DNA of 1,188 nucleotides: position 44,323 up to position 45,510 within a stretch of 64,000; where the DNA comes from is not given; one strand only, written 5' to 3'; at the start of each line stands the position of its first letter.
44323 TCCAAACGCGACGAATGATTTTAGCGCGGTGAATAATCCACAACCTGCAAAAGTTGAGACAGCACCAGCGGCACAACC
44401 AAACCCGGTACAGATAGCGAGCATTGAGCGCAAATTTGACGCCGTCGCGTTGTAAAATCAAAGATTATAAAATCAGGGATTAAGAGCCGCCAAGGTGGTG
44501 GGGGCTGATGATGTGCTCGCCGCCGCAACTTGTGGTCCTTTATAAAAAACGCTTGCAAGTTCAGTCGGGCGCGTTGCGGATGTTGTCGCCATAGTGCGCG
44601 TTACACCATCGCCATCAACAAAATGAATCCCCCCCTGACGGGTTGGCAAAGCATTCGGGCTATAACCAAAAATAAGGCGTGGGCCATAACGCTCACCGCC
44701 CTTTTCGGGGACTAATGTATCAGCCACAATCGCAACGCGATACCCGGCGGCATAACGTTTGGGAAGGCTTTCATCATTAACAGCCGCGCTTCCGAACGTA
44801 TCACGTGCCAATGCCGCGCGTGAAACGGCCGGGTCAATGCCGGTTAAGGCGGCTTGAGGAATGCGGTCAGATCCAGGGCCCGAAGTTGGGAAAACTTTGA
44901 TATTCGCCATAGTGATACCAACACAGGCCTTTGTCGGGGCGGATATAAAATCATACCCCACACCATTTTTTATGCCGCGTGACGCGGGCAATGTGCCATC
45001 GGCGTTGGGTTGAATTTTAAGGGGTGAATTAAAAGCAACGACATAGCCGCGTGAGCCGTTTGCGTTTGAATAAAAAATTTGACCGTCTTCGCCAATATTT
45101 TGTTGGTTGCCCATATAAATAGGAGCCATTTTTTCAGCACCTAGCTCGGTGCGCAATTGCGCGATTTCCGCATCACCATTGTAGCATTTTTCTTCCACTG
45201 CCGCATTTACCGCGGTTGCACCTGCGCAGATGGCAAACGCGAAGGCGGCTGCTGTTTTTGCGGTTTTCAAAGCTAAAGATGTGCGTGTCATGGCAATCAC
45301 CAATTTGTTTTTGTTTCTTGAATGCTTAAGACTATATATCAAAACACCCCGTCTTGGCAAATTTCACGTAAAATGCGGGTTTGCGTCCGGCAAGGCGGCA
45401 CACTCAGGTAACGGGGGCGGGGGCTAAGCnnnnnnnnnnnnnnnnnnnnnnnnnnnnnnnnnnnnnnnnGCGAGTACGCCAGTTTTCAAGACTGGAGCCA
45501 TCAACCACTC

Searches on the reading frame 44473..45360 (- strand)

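Call 5: search_protein_families(library=pfam, proteins=[window:44473-45360:-], max_evalue=0.1)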
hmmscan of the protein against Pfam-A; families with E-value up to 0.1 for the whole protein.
window:44473-45360:- (295 aa): 0 families

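Call 6: search_protein_families(library=padloc, proteins=[window:44473-45360:-], max_evalue=0.1)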
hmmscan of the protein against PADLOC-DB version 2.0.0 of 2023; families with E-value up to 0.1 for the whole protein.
window:44473-45360:- (295 aa): 0 families

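Call 7: search_protein_families(library=ncbifam, proteins=[window:44473-45360:-], max_evalue=0.1)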
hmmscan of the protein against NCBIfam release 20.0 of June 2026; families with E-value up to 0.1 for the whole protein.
window:44473-45360:- (295 aa): 0 families

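Call 8: search_protein_families(library=phrogs, proteins=[window:44473-45360:-], max_evalue=0.1)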
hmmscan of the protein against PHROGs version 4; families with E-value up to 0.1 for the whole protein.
window:44473-45360:- (295 aa): 0 families

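Call 35: search_protein_families(library=pfam, proteins=[L008:2746-3498:+], max_evalue=0.01)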
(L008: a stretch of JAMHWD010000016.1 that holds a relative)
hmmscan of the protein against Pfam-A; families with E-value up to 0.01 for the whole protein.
L008:2746-3498:+ (250 aa): 0 families

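Call 123: search_protein_families(library=pfam, proteins=[L010:52-1812:+, L010:13350-15311:+], max_evalue=0.01)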
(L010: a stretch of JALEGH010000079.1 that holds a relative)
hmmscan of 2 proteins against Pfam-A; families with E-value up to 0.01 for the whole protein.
L010:52-1812:+ (586 aa): 26 families (the best 25 are shown)
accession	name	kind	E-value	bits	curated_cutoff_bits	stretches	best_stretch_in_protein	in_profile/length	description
PF07724.20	AAA_2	-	3.2e-53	180.6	27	1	299-459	1-165/166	AAA domain (Cdc48 subfamily)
PF10431.15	ClpB_D2-small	-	1.6e-22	79.8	21.9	1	466-547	1-79/81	C-terminal, D2-small domain, of ClpB protein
PF00004.35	AAA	-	2.1e-20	73.9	21.2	2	306-419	3-109/131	ATPase family associated with various cellular activities (AAA)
PF07728.20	AAA_5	-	3.2e-14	53.6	22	1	304-422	2-125/139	AAA domain (dynein-related subfamily)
PF13401.12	AAA_22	-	9.2e-10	39.4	27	1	305-396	9-110/130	AAA domain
PF00158.32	Sigma54_activat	-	1.1e-07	32.2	20.2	1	303-422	24-145/168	Sigma-54 interaction domain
PF17871.7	AAA_lid_9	-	3.1e-06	27.5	22.8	1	152-215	3-66/104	AAA lid domain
PF00910.28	RNA_helicase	-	3.5e-06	27.9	21.5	0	305-329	2-26/105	RNA helicase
PF03193.22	RsgA_GTPase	-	5.3e-06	26.8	30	0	288-343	94-148/174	RsgA GTPase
PF13191.12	AAA_16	-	1.1e-05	26.4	32.6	0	300-328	24-51/167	AAA ATPase domain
PF20720.3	nSTAND3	-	7.2e-05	23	27.2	0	305-337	21-56/155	Novel STAND NTPase 3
PF25201.1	nSTAND6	-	0.00014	22.3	27.7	0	2-112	23-133/148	Novel STAND NTPase 6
PF05496.18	RuvB_N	-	0.00014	22.1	27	0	282-329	14-61/159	Holliday junction DNA helicase RuvB P-loop domain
PF07726.17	AAA_3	-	0.00022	21.5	27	1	307-422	5-115/131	ATPase family associated with various cellular activities (AAA)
PF05729.18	NACHT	-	0.00028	21.2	26.7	0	2-29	5-32/167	NACHT domain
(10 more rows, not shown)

L010:13350-15311:+ (653 aa): 1 family
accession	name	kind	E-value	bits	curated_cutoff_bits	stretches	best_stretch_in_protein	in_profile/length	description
PF14362.11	DUF4407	-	0.0022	17.8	31.3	1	285-429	123-255/297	Domain of unknown function (DUF4407)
